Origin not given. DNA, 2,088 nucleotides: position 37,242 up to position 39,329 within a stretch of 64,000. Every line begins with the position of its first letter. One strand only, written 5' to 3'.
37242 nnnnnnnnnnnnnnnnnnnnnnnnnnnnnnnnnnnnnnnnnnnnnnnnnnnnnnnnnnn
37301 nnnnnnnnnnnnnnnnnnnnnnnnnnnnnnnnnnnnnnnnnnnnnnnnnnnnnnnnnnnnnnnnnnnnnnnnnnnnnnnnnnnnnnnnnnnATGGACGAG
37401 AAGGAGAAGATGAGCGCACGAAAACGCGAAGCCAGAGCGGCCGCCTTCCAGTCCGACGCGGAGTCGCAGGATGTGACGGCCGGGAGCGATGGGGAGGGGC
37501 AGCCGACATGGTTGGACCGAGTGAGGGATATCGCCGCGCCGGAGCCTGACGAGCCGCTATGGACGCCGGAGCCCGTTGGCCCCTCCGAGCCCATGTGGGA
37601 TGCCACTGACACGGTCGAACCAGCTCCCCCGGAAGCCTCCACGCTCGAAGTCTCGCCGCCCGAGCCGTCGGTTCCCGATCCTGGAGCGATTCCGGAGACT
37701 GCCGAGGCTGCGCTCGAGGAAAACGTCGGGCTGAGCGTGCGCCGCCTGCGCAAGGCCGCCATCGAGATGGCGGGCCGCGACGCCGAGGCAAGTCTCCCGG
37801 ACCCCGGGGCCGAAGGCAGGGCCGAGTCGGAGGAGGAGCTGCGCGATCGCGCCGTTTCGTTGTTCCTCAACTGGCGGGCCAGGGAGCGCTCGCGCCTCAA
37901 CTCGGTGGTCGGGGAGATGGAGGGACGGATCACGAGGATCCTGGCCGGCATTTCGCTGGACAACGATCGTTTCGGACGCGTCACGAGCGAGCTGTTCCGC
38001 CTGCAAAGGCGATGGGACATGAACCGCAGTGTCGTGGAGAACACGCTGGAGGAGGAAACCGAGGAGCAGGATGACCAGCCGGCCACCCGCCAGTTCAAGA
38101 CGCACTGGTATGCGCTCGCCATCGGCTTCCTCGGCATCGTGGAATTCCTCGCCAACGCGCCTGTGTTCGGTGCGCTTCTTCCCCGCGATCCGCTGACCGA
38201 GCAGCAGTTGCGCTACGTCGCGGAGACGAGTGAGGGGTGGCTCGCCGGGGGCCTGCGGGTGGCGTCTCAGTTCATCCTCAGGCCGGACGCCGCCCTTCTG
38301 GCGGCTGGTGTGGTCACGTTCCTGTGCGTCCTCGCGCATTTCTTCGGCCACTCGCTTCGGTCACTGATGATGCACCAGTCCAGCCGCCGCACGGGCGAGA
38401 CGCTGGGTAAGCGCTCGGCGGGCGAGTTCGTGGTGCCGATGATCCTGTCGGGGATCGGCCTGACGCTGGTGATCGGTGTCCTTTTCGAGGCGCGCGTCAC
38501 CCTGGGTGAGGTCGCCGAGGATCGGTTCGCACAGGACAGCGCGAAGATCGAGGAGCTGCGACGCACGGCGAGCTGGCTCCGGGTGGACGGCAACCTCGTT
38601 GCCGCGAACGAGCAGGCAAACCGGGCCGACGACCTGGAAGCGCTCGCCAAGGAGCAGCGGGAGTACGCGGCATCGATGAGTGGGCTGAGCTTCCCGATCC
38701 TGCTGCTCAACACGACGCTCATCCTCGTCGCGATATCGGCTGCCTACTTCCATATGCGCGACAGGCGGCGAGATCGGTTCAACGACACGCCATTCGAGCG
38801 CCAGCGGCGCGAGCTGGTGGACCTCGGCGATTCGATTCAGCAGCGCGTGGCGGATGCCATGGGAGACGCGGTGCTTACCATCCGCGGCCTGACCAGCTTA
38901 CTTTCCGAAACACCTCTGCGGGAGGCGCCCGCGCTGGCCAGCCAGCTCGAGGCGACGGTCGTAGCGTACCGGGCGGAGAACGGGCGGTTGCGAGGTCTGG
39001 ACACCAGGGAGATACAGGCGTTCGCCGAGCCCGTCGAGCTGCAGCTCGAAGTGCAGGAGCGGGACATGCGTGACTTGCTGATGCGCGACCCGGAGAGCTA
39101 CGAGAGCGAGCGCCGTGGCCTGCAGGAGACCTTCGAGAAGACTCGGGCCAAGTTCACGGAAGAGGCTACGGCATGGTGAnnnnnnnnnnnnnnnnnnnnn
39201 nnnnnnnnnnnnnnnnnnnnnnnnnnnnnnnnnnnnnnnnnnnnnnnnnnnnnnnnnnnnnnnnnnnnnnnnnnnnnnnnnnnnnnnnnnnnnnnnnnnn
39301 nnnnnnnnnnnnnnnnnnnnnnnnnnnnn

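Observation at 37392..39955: Orphan two-gene module: four-TM coiled-coil membrane protein translationally coupled to a vWA-like lipoprotein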

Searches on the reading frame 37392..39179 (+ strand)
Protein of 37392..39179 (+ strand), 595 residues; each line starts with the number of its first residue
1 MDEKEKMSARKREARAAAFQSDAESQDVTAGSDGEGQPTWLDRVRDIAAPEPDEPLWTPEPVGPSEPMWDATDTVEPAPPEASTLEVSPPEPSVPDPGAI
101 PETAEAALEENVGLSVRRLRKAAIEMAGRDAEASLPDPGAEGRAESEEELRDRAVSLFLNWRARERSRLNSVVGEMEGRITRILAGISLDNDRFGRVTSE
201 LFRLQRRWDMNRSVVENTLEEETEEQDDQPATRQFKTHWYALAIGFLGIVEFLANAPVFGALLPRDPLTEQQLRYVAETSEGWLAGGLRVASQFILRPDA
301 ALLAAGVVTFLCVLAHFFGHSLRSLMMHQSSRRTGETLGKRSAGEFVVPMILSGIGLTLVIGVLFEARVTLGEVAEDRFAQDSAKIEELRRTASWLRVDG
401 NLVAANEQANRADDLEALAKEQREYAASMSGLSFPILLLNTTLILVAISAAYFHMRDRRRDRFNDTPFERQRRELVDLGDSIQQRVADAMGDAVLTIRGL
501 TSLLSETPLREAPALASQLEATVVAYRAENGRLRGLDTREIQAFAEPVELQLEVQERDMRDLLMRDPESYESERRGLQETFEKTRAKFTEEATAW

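Call 3: search_protein_families(library=pfam, proteins=[window:37392-39179:+], max_evalue=1)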
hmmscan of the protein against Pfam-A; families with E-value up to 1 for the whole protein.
window:37392-39179:+ (595 aa): 0 families

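Call 4: search_protein_families(library=padloc, proteins=[window:37392-39179:+], max_evalue=1)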
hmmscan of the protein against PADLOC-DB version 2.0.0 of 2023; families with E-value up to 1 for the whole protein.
window:37392-39179:+ (595 aa): 0 families

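Call 6: search_protein_families(library=ncbifam, proteins=[window:37392-39179:+], max_evalue=1)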
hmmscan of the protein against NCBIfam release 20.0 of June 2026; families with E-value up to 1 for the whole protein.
window:37392-39179:+ (595 aa): 0 families

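Call 8: search_solved_structures(query=window:37392-39179:+, max_evalue=10)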
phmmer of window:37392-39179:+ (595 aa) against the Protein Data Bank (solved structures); distinct sequences matched with E-value up to 10: 1.
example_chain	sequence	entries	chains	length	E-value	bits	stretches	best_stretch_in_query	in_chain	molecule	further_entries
4q0g_A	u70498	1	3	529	0.088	14.7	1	60-95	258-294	Probable acetyl-/propionyl-CoA carboxylase (Beta subunit) AccD1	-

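Call 9: find_homologous_proteins(query=window:37392-39179:+)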
Query window:37392-39179:+ (595 aa): 314 proteins with E <= 0.001 among 8000 candidates; the best 120 are listed.
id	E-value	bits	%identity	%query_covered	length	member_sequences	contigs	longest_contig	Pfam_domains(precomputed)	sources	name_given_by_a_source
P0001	0.0e+0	1292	100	100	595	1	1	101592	-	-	-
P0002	0.0e+0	1153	89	100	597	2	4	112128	-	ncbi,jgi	jgi:hypothetical protein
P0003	0.0e+0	1116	87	100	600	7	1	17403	-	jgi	jgi:hypothetical protein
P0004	0.0e+0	1099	86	100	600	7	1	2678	-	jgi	-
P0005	0.0e+0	1094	85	100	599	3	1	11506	-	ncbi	-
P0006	0.0e+0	1093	85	100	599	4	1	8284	-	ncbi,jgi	-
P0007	0.0e+0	1089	85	99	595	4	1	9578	-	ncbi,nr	ncbi:MAG: hypothetical protein KJO06_02300 [Gemmatimonadetes bacterium]|nr:hypothetical protein [Gem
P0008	0.0e+0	1089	85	100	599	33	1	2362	-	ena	-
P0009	0.0e+0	1085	84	100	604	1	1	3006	-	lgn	-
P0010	0.0e+0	1085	85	100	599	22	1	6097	-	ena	-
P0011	0.0e+0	1080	84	100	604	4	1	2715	-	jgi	jgi:hypothetical protein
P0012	0.0e+0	1080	84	100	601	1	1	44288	-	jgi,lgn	jgi:hypothetical protein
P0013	0.0e+0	1076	83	100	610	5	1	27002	-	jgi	-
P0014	0.0e+0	1075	84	100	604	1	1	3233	-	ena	-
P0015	0.0e+0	1074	84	100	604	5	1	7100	-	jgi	jgi:hypothetical protein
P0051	1.0e-217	742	70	84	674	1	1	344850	-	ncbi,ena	-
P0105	8.4e-194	663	59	94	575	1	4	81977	-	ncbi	ncbi:MAG: hypothetical protein V3U67_04965 [Gemmatimonadota bacterium]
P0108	3.3e-189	648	57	94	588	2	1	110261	-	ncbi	ncbi:MAG: hypothetical protein ACE5JR_01385 [Gemmatimonadota bacterium]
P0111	2.3e-177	609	58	87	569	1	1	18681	-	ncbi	-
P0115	1.2e-172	594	54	99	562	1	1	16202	-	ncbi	-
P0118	2.4e-154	533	54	86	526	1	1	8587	-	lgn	-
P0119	1.5e-150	521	52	89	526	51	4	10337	-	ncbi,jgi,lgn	jgi:hypothetical protein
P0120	2.7e-150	520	52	87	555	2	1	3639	-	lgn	-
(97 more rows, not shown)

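Call 17: find_encoding_contigs(protein=P0051, flank=10000, max_places=2)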
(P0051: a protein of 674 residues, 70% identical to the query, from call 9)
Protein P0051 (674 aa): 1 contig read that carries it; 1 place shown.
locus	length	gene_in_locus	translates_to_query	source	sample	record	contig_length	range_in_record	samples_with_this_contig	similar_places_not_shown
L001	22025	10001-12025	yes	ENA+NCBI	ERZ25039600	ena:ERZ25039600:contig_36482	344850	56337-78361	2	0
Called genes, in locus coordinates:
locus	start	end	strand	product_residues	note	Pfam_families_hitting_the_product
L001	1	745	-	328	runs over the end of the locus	PF20990:DUF2207_C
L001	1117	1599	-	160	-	PF09972:DUF2207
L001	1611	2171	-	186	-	PF04011:LemA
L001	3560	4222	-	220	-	PF05199:GMC_oxred_C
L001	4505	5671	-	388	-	PF00732:GMC_oxred_N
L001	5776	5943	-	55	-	-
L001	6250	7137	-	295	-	PF07995:GSDH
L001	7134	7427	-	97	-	PF00085:Thioredoxin, PF13098:Thioredoxin_2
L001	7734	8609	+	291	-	PF00561:Abhydrolase_1, PF00975:Thioesterase (weak), PF12146:Hydrolase_4 (weak), PF12697:Abhydrolase_6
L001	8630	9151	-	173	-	-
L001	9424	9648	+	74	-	-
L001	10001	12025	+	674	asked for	-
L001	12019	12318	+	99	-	-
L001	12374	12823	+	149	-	-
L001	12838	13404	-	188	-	PF03473:MOSC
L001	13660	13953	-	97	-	-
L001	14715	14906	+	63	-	-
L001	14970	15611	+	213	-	-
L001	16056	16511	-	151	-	PF00254:FKBP_C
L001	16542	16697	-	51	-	-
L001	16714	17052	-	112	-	PF00210:Ferritin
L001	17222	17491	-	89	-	PF00171:Aldedh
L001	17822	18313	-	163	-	PF00171:Aldedh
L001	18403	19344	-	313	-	-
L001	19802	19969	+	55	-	-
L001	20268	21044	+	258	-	-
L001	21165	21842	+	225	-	PF00697:PRAI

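Call 18: find_encoding_contigs(protein=P0119, flank=10000, max_places=3)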
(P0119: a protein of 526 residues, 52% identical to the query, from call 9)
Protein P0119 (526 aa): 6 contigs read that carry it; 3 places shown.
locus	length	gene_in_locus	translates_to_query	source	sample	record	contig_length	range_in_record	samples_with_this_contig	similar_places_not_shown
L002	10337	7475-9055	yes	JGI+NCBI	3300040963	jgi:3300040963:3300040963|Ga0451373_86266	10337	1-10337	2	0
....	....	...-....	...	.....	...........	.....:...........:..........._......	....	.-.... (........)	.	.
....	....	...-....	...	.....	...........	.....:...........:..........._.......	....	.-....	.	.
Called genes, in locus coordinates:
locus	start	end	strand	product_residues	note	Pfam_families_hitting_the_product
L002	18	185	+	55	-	-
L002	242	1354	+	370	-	PF13400:Tad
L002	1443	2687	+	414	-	PF00072:Response_reg (faint), PF01656:CbiA, PF06564:CBP_BcsQ (faint), PF10609:ParA (faint), PF13614:AAA_31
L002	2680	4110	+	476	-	PF00437:T2SSE, PF27713:UCP018868 (weak)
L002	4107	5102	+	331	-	PF00482:T2SSF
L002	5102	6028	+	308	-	PF00482:T2SSF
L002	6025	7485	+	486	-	-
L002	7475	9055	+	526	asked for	-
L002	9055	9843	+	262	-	-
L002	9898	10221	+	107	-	-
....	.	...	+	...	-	?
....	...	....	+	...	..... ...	-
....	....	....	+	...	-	-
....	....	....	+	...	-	-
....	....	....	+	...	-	?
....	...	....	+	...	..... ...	-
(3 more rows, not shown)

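Call 22: find_encoding_contigs(protein=P0108, flank=10000, max_places=1)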
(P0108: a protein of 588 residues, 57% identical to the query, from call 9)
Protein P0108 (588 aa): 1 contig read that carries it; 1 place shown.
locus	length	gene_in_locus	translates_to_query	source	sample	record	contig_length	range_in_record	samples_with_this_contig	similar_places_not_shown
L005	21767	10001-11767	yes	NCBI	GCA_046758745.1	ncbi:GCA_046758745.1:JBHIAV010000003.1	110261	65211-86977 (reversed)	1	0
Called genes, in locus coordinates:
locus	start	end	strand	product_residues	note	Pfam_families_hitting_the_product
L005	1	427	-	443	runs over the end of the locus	PF07394:DUF1501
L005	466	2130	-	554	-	PF08811:DUF1800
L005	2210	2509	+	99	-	PF10099:RskA_C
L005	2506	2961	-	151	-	PF21352:Zn_ribbon_Thio2, PF00085:Thioredoxin, PF13098:Thioredoxin_2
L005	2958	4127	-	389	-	PF07995:GSDH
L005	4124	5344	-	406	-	PF12146:Hydrolase_4 (weak), PF00561:Abhydrolase_1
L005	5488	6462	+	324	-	PF00248:Aldo_ket_red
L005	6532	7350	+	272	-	PF12146:Hydrolase_4 (faint), PF00561:Abhydrolase_1, PF00975:Thioesterase (faint), PF07819:PGAP1 (faint), PF12697:Abhydrolase_6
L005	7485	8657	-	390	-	-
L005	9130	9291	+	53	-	-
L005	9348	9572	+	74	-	-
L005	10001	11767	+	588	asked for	-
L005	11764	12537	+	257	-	-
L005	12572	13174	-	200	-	PF02627:CMD (weak)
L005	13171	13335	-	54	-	-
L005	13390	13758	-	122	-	-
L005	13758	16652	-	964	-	PF00675:Peptidase_M16, PF05193:Peptidase_M16_C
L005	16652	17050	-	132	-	PF01641:SelR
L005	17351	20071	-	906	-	PF17210:SdrD_B (faint)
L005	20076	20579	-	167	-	-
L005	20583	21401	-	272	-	-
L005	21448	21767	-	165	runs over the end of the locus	-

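Call 23: find_encoding_contigs(protein=P0115, flank=10000, max_places=1)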
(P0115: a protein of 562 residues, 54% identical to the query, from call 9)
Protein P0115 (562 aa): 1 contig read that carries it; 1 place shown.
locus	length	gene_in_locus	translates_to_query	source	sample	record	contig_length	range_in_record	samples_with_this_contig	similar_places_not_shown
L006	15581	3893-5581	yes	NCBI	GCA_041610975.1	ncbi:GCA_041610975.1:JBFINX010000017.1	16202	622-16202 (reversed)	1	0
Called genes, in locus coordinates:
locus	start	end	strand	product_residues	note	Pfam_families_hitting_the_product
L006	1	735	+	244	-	?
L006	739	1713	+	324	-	PF00248:Aldo_ket_red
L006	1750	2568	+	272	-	PF12146:Hydrolase_4 (weak), PF00561:Abhydrolase_1, PF00975:Thioesterase (weak), PF12697:Abhydrolase_6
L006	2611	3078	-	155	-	PF14341:PilX_N (weak)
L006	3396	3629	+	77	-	-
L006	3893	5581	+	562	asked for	-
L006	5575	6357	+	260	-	-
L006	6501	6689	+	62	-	-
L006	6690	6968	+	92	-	PF02566:OsmC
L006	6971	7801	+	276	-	PF04199:Cyclase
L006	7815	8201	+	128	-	PF01042:Ribonuc_L-PSP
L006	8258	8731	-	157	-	PF00254:FKBP_C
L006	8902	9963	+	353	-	PF00595:PDZ (weak), PF04495:GRASP55_65 (faint), PF13180:PDZ_2, PF17820:PDZ_6, PF00595:PDZ, PF13180:PDZ_2, PF14685:PDZ_Tricorn (weak), PF17820:PDZ_6, +1 more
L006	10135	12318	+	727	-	PF01103:Omp85 (weak)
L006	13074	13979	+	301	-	PF18030:Rimk_N, PF14397:ATPgrasp_ST (faint), PF02655:ATP-grasp_3, PF02955:GSH-S_ATP, PF08443:RimK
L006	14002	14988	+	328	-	PF24827:AstE_AspA_cat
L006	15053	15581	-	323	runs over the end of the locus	PF00165:HTH_AraC (weak), PF12833:HTH_18, PF01035:DNA_binding_1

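Call 24: search_protein_families(library=pfam, proteins=[L002:6025-7485:+, L002:9898-10221:+, L005:7485-8657:-, L001:8630-9151:-, L002:242-1354:+, L005:9348-9572:+, L006:6501-6689:+], max_evalue=1)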
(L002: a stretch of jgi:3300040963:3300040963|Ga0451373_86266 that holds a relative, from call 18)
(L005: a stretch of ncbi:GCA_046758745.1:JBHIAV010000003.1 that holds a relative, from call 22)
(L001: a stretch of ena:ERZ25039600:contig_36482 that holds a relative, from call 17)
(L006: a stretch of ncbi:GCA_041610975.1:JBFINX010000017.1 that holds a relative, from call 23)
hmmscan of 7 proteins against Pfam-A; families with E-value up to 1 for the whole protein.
L002:6025-7485:+ (486 aa): 10 families
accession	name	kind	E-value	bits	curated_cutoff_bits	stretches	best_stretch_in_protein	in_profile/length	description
PF00004.35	AAA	-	0.003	18.4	21.2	1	202-230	2-26/131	ATPase family associated with various cellular activities (AAA)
PF13191.12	AAA_16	-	0.0048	17.8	32.6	1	186-228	11-55/167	AAA ATPase domain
PF25201.1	nSTAND6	-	0.0097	16.4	27.7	1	194-234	14-54/148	Novel STAND NTPase 6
PF02367.23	TsaE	-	0.049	14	26.6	1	186-223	9-46/128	Threonylcarbamoyl adenosine biosynthesis protein TsaE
PF05970.20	PIF1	-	0.11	12.5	25.9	1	195-221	19-45/223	PIF1-like helicase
PF05496.18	RuvB_N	-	0.12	12.5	27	1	201-247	36-84/159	Holliday junction DNA helicase RuvB P-loop domain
PF00158.32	Sigma54_activat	-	0.13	12.3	20.2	0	186-220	10-44/168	Sigma-54 interaction domain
PF06068.19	TIP49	-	0.17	11.5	23.8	1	197-237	49-87/347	TIP49 P-loop domain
PF00931.28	NB-ARC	-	0.17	11.5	23.5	1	196-219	16-39/248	NB-ARC domain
PF01057.23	Parvo_NS1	-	0.32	10.4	20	1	165-222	80-137/271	Parvovirus non-structural protein NS1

L002:9898-10221:+ (107 aa): 5 families
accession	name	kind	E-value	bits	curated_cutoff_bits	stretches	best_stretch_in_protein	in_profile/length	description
PF09727.14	CortBP2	-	0.033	14.7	26.9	1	1-66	96-161/187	Cortactin-binding protein-2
PF14197.11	Cep57_CLD_2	-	0.08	13.5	27.1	1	2-45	16-59/67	Centrosome localisation domain of PPC89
PF13093.11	FTA4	-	0.11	12.8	24.8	1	9-57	125-173/199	Kinetochore complex Fta4 of Sim4 subunit, or CENP-50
PF06156.18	YabA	-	0.2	12.7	30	1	2-56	7-53/103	Initiation control protein YabA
PF18052.6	Rx_N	-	0.52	10.9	27.7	1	12-54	6-48/93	Rx N-terminal domain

L005:7485-8657:- (390 aa): 2 families
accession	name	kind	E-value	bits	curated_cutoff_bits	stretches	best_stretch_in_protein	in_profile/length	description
PF14341.11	PilX_N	-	0.0036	17.7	25.5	1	43-93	1-51/51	PilX N-terminal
PF16082.10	Phage_holin_2_4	-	0.098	13.1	30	1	35-72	19-55/77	Bacteriophage holin family, superfamily II-like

L001:8630-9151:- (173 aa): 1 family
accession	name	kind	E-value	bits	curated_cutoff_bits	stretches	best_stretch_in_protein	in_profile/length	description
PF14341.11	PilX_N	-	0.023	15.1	25.5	1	45-87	10-51/51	PilX N-terminal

L002:242-1354:+ (370 aa): 2 families
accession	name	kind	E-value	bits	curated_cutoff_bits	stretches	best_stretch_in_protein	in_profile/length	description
PF13400.11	Tad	-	3.2e-09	37.4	22.3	1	6-52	1-46/47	Putative Flp pilus-assembly TadE/G-like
PF09977.15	Tad_C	-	0.048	15.1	22.1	1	49-132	1-92/93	Putative Tad-like Flp pilus-assembly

L005:9348-9572:+ (74 aa): 1 family
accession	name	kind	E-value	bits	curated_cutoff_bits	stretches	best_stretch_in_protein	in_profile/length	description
PF14346.11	DUF4398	-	0.044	14.7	27.9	1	28-67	35-73/78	Domain of unknown function (DUF4398)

L006:6501-6689:+ (62 aa): 0 families

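Call 25: search_protein_representatives(alignment_id=A1)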
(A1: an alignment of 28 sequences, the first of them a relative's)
Query: 28 sequences, 598 profile positions. Proteins with E-value up to 0.001 (for the whole library): 168; up to 1e-10: 135; up to 1e-30: 75. The best 150 are listed.
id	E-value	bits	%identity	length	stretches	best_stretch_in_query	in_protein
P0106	3.8e-256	867.9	-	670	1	17-598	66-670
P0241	2.1e-190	650.8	-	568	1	95-598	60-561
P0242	4.8e-182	623.2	-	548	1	103-598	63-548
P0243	1.4e-176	605.1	-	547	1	103-596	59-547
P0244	1.7e-157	542.1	-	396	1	93-435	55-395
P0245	3.0e-154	531.4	-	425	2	176-513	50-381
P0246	5.7e-145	500.7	-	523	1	103-597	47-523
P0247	1.1e-121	423.8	-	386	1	35-410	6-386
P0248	1.6e-118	413.4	-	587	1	30-383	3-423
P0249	7.7e-113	394.6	-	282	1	316-597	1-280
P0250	3.5e-108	379.2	-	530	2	120-531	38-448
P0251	4.9e-82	292.9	-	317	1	23-321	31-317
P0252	7.8e-62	226.2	-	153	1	198-352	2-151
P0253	1.3e-59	218.8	-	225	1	3-227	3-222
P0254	1.7e-59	218.5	-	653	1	107-563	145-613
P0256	4.3e-56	207.2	-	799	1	111-561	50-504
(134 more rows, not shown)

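Call 26: predict_structure(alignment_id=A1)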
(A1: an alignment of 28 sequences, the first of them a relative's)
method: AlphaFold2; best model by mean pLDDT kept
length: 595 residues; sequences in the alignment: 28
mean_pLDDT: 71.1   pTM: 0.46
mean pLDDT of the five models: 71.1, 67.5, 66.4, 65.8, 65.0
residues with pLDDT >= 90: 157; 70-90: 166; 50-70: 139; < 50: 133
segments of 3 or more residues with pLDDT < 50: 19-37, 49-95, 97-109, 229-238, 253-265, 290-303, 336-340
pLDDT, mean of each block of 10 residues (from residue 1): 61 64 34 45 57 39 37 36 36 43 42 87 95 87 88 92 87 92 97 96 92 84 60 45 54 44 46 58 50 46 54 71 68 52 69 73 68 71 86 89 90 86 71 65 69 58 80 95 96 95 80 90 94 90 87 71 80 96 95 84
secondary structure, 60 per line:
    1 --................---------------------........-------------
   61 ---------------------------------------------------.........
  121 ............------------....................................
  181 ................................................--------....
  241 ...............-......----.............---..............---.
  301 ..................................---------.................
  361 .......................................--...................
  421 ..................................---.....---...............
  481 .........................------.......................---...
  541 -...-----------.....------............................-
elements in order: H3-18 H40-47 H112-132 H145-228 H237-255 H257-262 H267-279 H283-296 H300-334 H344-399 H402-454 H458-462 H466-505 H512-534 H556-560 H567-594
